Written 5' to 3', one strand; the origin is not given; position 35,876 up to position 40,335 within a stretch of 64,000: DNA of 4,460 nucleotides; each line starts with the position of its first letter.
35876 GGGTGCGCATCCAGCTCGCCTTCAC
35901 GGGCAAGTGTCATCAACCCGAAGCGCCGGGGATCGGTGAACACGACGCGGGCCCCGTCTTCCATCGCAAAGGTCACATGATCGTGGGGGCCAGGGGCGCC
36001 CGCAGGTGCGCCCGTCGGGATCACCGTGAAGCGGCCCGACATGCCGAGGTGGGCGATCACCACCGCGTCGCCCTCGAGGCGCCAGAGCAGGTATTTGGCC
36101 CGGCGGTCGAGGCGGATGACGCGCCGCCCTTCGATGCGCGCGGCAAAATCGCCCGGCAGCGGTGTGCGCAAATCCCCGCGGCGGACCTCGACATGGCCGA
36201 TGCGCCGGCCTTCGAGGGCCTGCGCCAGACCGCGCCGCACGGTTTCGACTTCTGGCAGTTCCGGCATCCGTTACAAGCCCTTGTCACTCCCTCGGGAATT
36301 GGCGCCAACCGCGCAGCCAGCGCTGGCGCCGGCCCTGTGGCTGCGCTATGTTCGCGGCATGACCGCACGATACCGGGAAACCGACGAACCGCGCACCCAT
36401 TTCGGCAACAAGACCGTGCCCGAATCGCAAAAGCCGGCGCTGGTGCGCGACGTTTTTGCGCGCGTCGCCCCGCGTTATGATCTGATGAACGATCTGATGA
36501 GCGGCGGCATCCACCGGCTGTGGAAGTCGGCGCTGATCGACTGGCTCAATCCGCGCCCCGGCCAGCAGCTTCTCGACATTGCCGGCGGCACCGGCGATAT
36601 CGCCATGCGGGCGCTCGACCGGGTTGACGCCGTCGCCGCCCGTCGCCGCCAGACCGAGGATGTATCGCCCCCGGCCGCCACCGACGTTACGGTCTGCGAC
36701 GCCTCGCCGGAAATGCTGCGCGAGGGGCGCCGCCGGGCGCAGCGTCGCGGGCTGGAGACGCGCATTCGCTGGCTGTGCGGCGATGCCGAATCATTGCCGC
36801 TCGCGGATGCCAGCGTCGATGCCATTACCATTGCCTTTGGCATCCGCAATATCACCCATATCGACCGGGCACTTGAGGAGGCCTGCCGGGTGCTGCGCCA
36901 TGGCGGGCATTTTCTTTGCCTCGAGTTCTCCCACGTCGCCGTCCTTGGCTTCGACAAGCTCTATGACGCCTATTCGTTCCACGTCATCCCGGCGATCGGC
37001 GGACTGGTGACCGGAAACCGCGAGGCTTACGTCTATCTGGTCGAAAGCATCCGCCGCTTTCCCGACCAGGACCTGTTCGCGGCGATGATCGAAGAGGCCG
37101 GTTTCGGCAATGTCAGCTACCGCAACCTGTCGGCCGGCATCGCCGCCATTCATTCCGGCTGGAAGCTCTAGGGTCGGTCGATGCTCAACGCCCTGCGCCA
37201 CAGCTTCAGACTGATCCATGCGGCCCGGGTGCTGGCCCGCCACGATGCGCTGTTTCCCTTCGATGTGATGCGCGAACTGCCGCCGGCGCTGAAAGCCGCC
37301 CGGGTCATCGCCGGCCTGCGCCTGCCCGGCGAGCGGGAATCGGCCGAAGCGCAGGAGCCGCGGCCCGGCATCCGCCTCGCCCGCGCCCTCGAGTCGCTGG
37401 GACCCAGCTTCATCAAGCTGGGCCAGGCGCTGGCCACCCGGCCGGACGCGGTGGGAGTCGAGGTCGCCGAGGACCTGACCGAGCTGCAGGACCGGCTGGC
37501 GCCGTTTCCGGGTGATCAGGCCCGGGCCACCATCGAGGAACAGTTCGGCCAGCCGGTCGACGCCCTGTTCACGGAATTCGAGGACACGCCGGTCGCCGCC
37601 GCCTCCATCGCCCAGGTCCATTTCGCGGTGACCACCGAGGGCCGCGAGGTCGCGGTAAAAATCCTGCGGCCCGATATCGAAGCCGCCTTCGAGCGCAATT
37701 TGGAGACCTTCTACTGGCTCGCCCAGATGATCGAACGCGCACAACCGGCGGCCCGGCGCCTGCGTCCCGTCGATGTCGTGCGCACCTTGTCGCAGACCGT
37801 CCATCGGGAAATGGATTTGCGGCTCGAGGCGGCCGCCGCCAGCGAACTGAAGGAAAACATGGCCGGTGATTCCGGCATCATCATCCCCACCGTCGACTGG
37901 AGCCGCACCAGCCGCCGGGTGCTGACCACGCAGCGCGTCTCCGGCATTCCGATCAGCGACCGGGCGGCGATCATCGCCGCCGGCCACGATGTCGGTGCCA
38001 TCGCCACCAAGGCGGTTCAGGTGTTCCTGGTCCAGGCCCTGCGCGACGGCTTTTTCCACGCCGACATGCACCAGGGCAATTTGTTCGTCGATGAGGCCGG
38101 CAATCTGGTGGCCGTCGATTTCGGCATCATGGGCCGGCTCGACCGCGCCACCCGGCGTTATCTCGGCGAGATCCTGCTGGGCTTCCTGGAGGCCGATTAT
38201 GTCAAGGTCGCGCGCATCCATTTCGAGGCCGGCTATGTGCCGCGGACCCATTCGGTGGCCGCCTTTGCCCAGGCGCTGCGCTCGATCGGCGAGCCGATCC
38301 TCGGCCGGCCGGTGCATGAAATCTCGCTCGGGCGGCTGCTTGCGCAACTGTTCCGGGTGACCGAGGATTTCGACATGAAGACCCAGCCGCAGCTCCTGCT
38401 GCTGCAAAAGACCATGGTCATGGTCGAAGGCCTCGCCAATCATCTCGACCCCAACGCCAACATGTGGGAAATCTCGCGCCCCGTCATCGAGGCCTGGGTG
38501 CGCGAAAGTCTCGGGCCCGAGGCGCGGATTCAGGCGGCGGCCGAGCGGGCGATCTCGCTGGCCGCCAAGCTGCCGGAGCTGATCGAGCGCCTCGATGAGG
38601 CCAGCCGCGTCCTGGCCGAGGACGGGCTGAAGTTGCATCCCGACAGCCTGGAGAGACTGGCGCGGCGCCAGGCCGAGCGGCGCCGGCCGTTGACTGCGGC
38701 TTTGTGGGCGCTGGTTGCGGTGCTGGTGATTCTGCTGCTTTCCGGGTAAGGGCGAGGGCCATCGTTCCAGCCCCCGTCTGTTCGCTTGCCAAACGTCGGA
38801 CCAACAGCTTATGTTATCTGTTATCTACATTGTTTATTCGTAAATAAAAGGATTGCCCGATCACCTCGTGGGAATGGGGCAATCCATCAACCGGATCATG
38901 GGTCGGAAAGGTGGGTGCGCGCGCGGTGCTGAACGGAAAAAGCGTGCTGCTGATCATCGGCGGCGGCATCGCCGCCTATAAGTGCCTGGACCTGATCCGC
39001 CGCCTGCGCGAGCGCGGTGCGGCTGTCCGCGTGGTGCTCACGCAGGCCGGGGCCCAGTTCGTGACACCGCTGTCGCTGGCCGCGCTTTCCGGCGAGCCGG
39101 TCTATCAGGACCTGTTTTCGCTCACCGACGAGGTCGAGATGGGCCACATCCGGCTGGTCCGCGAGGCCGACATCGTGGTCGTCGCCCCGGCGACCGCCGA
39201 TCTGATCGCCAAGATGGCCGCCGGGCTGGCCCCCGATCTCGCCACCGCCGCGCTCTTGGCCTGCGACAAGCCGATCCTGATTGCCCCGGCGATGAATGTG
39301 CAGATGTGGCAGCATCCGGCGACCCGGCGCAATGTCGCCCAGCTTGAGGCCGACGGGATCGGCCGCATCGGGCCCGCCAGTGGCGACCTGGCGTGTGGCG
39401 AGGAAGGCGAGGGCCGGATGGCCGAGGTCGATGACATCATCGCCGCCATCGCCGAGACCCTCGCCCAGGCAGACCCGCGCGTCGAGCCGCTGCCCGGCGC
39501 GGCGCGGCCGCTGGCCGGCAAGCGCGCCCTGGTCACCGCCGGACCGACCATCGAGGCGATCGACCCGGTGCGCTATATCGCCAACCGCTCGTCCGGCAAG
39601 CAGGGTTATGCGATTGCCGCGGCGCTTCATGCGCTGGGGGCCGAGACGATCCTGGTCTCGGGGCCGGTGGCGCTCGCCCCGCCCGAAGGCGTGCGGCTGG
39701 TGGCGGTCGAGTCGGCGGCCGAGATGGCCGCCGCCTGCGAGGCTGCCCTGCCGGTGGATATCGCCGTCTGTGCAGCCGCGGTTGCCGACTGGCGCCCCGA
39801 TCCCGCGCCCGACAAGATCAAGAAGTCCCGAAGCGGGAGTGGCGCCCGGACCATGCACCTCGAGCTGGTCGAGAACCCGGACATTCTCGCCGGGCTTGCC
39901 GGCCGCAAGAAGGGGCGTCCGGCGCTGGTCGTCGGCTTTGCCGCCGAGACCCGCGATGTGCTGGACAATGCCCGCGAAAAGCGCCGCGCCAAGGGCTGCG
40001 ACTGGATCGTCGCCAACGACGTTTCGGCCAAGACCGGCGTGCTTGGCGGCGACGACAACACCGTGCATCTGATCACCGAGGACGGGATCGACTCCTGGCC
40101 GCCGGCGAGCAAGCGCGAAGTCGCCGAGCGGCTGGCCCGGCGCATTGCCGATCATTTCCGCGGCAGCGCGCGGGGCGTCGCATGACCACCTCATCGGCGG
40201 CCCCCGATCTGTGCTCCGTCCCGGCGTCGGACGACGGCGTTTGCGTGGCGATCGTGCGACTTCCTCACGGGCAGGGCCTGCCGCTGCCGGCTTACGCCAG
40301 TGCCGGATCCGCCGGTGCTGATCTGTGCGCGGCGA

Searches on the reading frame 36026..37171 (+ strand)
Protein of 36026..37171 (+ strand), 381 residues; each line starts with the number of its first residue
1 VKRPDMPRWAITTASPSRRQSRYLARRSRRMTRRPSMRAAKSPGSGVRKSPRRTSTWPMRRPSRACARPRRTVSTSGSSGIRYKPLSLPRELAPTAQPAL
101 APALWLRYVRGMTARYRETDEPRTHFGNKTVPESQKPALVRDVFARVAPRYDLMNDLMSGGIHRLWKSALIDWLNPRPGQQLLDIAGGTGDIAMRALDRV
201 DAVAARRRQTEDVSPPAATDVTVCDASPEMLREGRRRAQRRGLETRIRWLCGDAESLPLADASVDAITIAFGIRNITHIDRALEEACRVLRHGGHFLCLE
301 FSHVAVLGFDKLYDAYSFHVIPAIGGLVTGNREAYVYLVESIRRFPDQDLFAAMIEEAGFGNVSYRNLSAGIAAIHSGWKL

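Call 59: search_protein_families(library=pfam, proteins=[window:36026-37171:+], max_evalue=0.00001)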
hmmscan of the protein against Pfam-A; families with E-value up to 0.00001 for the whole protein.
window:36026-37171:+ (381 aa): 5 families
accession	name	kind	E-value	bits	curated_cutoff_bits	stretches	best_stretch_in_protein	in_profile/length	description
PF01209.24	Ubie_methyltran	-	1.5e-79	267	20.1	1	135-380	7-233/233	ubiE/COQ5 methyltransferase family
PF08241.18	Methyltransf_11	-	2.1e-17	64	21.2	1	219-298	19-95/95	Methyltransferase domain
PF13649.12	Methyltransf_25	-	2.9e-17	63.6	27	1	218-294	21-97/97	Methyltransferase domain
PF13847.12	Methyltransf_31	-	3.9e-11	43.3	27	1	178-303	3-114/145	Methyltransferase domain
PF08242.18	Methyltransf_12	-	3.9e-09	37.6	30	1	183-296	1-98/98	Methyltransferase domain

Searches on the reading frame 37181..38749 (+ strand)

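Call 60: search_protein_families(library=pfam, proteins=[window:37181-38749:+], max_evalue=0.00001)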
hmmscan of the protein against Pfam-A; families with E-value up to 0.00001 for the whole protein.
window:37181-38749:+ (522 aa): 1 family
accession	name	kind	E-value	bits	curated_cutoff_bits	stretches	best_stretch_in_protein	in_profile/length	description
PF03109.22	ABC1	-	2.2e-75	253.4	22.9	1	102-346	2-243/244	ABC1 atypical kinase-like domain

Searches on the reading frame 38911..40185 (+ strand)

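Call 59: search_protein_families(library=pfam, proteins=[window:38911-40185:+], max_evalue=0.00001)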
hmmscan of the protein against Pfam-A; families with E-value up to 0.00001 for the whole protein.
window:38911-40185:+ (424 aa): 2 families
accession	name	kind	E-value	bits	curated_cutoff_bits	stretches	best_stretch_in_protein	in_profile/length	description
PF04127.22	DFP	-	9.3e-68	228.1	22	1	201-388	1-186/186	DNA/pantothenate metabolism flavoprotein C-terminal domain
PF02441.25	Flavoprotein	-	9.7e-32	110.2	22.7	1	10-182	1-160/162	Flavoprotein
